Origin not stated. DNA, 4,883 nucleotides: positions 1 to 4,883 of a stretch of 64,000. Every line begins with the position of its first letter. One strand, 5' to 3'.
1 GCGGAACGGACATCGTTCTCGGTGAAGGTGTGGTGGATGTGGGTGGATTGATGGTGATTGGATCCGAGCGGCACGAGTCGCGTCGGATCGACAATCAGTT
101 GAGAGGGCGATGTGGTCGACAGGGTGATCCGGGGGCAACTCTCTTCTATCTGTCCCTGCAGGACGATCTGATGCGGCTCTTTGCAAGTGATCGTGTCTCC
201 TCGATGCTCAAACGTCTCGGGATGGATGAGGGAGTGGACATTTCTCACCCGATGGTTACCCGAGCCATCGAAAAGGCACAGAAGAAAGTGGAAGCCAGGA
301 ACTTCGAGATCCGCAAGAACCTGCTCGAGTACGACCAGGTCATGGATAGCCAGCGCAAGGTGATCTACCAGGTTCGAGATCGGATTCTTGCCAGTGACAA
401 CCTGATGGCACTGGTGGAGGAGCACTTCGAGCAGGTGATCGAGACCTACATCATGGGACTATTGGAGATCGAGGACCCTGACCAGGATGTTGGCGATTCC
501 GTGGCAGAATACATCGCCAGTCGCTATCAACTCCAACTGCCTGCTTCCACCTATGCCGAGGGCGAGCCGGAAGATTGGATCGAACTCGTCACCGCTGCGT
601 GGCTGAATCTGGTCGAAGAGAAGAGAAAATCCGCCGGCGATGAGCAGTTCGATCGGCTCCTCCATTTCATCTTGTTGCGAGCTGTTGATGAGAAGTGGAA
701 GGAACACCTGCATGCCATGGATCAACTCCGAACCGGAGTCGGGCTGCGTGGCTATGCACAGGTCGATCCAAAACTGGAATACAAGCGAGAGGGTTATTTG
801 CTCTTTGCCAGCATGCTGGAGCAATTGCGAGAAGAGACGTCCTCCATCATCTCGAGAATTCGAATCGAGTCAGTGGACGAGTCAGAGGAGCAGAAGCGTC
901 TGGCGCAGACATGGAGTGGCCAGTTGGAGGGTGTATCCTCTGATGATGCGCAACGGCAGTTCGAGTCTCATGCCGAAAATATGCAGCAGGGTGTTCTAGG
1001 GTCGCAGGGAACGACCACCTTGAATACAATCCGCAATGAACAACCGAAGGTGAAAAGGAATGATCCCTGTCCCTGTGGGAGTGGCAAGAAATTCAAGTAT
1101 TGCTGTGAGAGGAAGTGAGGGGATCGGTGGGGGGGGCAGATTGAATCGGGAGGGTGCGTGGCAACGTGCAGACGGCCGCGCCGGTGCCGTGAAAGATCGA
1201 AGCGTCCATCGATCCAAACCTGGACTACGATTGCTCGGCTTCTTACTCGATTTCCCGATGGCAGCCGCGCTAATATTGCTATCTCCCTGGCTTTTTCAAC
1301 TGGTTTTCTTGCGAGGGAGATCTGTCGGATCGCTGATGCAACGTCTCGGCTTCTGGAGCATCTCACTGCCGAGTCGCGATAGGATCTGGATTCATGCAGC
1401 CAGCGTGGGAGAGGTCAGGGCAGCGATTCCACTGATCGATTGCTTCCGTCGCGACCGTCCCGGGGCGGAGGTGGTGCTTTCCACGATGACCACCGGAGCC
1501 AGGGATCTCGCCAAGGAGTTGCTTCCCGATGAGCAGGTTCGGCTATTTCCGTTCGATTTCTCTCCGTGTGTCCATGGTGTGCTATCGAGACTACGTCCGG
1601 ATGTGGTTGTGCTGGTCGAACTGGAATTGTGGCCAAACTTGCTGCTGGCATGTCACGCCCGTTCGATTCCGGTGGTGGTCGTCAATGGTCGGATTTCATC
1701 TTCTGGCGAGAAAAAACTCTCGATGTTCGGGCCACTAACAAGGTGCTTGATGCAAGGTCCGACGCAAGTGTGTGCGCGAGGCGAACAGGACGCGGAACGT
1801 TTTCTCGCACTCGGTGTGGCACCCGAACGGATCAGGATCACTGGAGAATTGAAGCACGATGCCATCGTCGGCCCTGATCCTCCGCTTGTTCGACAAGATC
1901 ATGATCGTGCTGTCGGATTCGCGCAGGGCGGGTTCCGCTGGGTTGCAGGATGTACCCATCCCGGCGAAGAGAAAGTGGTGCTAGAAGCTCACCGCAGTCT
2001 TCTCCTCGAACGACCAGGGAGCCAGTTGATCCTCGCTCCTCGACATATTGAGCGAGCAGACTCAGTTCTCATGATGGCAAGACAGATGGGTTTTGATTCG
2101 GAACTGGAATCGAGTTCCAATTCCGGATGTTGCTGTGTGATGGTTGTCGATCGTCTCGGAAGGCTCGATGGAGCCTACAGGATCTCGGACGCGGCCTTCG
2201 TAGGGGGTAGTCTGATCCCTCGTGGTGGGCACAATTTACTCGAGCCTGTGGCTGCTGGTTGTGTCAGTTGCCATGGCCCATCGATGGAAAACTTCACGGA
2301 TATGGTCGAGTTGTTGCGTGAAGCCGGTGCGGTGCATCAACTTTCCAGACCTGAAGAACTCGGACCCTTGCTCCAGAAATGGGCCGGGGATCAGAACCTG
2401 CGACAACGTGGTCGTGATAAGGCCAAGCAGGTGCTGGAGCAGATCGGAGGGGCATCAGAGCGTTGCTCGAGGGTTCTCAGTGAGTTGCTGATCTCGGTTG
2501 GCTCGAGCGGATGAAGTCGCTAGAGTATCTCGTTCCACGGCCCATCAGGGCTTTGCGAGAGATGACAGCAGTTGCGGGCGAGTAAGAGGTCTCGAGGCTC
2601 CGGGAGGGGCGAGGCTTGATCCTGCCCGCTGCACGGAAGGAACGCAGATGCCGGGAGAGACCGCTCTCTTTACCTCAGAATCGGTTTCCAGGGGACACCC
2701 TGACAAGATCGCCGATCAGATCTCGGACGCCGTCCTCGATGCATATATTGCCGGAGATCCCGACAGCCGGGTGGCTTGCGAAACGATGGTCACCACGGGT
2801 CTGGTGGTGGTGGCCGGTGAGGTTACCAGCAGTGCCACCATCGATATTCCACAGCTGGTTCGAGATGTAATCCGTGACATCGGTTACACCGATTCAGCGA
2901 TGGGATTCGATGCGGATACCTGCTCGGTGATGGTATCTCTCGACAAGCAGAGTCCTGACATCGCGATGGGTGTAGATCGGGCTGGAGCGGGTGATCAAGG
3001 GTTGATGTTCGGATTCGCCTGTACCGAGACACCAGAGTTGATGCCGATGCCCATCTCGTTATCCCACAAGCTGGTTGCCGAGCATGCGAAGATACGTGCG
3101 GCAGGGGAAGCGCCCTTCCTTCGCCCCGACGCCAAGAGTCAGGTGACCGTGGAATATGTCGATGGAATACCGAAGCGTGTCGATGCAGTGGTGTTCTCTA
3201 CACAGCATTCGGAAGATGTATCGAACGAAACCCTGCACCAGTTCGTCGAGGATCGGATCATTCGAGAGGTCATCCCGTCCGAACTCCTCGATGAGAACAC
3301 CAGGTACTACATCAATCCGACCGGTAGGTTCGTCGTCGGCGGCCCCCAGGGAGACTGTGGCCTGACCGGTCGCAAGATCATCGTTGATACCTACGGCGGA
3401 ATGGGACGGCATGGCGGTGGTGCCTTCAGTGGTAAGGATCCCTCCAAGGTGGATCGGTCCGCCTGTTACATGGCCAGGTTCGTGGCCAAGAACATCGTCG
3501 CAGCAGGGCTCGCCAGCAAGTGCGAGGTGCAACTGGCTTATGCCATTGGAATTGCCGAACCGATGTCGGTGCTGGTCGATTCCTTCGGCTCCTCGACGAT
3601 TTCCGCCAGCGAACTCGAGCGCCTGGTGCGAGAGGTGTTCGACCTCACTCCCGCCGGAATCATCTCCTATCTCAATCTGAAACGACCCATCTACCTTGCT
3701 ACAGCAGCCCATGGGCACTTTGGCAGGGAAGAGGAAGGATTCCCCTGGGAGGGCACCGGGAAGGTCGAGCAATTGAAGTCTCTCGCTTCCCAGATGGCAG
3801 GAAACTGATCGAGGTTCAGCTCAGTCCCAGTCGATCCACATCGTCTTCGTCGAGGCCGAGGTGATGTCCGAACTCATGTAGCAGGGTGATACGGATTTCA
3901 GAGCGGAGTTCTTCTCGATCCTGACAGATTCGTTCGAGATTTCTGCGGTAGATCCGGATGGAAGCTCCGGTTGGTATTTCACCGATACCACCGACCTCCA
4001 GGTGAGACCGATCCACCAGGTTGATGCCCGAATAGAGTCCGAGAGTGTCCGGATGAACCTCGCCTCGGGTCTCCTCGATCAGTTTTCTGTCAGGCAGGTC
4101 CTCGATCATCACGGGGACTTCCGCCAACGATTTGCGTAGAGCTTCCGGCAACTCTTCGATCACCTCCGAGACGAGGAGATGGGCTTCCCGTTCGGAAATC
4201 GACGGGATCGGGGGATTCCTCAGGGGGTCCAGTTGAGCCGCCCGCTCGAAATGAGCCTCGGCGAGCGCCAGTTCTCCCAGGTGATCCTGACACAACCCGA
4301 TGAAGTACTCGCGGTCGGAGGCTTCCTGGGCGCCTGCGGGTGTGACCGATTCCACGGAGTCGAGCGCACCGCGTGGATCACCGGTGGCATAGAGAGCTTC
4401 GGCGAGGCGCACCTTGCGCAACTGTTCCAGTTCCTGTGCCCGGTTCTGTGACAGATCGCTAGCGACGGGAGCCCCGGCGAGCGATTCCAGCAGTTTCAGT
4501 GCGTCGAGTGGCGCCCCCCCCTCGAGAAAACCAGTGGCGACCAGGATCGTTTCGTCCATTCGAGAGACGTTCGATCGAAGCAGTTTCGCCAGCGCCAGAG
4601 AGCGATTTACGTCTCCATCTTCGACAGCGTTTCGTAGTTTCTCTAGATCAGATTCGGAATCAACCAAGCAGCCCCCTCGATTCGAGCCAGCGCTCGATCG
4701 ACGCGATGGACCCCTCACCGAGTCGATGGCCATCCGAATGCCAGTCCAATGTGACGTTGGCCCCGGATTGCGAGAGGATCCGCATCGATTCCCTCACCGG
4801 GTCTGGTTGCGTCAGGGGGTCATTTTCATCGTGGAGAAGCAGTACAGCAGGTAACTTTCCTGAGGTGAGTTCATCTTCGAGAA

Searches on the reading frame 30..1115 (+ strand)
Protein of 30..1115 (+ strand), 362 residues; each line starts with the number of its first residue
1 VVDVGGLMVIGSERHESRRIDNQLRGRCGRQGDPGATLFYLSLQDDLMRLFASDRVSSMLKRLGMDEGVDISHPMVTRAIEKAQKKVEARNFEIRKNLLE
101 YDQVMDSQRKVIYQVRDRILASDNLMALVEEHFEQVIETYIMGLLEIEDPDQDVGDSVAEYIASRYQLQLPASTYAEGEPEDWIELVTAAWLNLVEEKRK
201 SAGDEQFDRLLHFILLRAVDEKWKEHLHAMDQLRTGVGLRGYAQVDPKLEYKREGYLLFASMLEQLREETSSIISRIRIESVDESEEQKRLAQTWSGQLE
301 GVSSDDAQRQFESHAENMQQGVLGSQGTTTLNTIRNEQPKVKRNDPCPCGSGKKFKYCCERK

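Call 27: search_protein_families(library=pfam, proteins=[window:30-1115:+], max_evalue=0.00001)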
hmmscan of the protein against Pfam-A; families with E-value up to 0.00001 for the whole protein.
window:30-1115:+ (362 aa): 3 families
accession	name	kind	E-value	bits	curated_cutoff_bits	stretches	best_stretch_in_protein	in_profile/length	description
PF07516.18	SecA_SW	-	1.1e-58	199.1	26.7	1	71-277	2-199/200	SecA Wing and Scaffold domain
PF21090.3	P-loop_SecA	-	2e-32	112.9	27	1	2-68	139-205/205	SecA P-loop domain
PF02810.21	SEC-C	-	1e-09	38.5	20.4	1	343-361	1-19/19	SEC-C motif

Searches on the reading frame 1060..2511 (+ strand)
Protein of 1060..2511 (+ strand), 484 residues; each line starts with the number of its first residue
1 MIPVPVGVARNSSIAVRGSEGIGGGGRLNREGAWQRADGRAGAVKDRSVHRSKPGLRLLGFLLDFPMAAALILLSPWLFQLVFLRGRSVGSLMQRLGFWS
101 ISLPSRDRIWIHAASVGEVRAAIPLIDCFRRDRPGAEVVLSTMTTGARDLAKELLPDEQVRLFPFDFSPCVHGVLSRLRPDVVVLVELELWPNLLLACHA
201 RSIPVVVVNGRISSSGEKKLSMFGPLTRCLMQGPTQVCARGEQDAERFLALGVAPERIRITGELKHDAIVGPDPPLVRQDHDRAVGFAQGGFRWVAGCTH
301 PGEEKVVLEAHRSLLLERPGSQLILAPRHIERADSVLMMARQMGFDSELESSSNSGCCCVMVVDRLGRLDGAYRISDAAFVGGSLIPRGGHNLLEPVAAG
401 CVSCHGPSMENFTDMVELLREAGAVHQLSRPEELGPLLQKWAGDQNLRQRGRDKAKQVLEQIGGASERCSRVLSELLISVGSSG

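Call 27: search_protein_families(library=pfam, proteins=[window:1060-2511:+], max_evalue=0.00001)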
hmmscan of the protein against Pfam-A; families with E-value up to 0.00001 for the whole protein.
window:1060-2511:+ (484 aa): 1 family
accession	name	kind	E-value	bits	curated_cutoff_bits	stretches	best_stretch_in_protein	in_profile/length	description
PF04413.22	Glycos_transf_N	-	6.6e-52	176.1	23.9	1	92-267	3-178/179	3-Deoxy-D-manno-octulosonic-acid transferase (kdotransferase)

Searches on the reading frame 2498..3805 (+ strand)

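Call 27: search_protein_families(library=pfam, proteins=[window:2498-3805:+], max_evalue=0.00001)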
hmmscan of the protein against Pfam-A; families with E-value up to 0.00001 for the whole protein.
window:2498-3805:+ (436 aa): 3 families
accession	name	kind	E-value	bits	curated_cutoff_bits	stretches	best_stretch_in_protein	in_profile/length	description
PF02773.21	S-AdoMet_synt_C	-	4.3e-67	224.7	25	1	280-418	1-137/138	S-adenosylmethionine synthetase, C-terminal domain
PF02772.21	S-AdoMet_synt_M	-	1.7e-46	157.7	29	1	162-278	2-120/120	S-adenosylmethionine synthetase, central domain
PF00438.25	S-AdoMet_synt_N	-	2.5e-44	150.3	33.1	1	56-153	2-99/99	S-adenosylmethionine synthetase, N-terminal domain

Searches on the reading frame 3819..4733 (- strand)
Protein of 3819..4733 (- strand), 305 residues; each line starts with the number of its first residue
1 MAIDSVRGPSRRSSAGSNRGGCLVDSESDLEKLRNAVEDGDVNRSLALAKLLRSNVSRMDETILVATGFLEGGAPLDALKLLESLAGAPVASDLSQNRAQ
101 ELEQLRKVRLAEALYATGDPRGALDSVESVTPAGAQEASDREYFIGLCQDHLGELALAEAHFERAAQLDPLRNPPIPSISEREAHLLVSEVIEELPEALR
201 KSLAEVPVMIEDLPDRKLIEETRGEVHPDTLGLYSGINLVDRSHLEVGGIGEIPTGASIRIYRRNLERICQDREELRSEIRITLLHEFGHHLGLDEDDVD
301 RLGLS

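Call 27: search_protein_families(library=pfam, proteins=[window:3819-4733:-], max_evalue=0.00001)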
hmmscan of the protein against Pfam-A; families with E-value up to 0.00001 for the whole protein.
window:3819-4733:- (305 aa): 1 family
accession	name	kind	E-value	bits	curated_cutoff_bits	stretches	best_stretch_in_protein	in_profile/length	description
PF06262.17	Zincin_1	-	1.3e-24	86.4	22.4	1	203-303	1-96/97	Zincin-like metallopeptidase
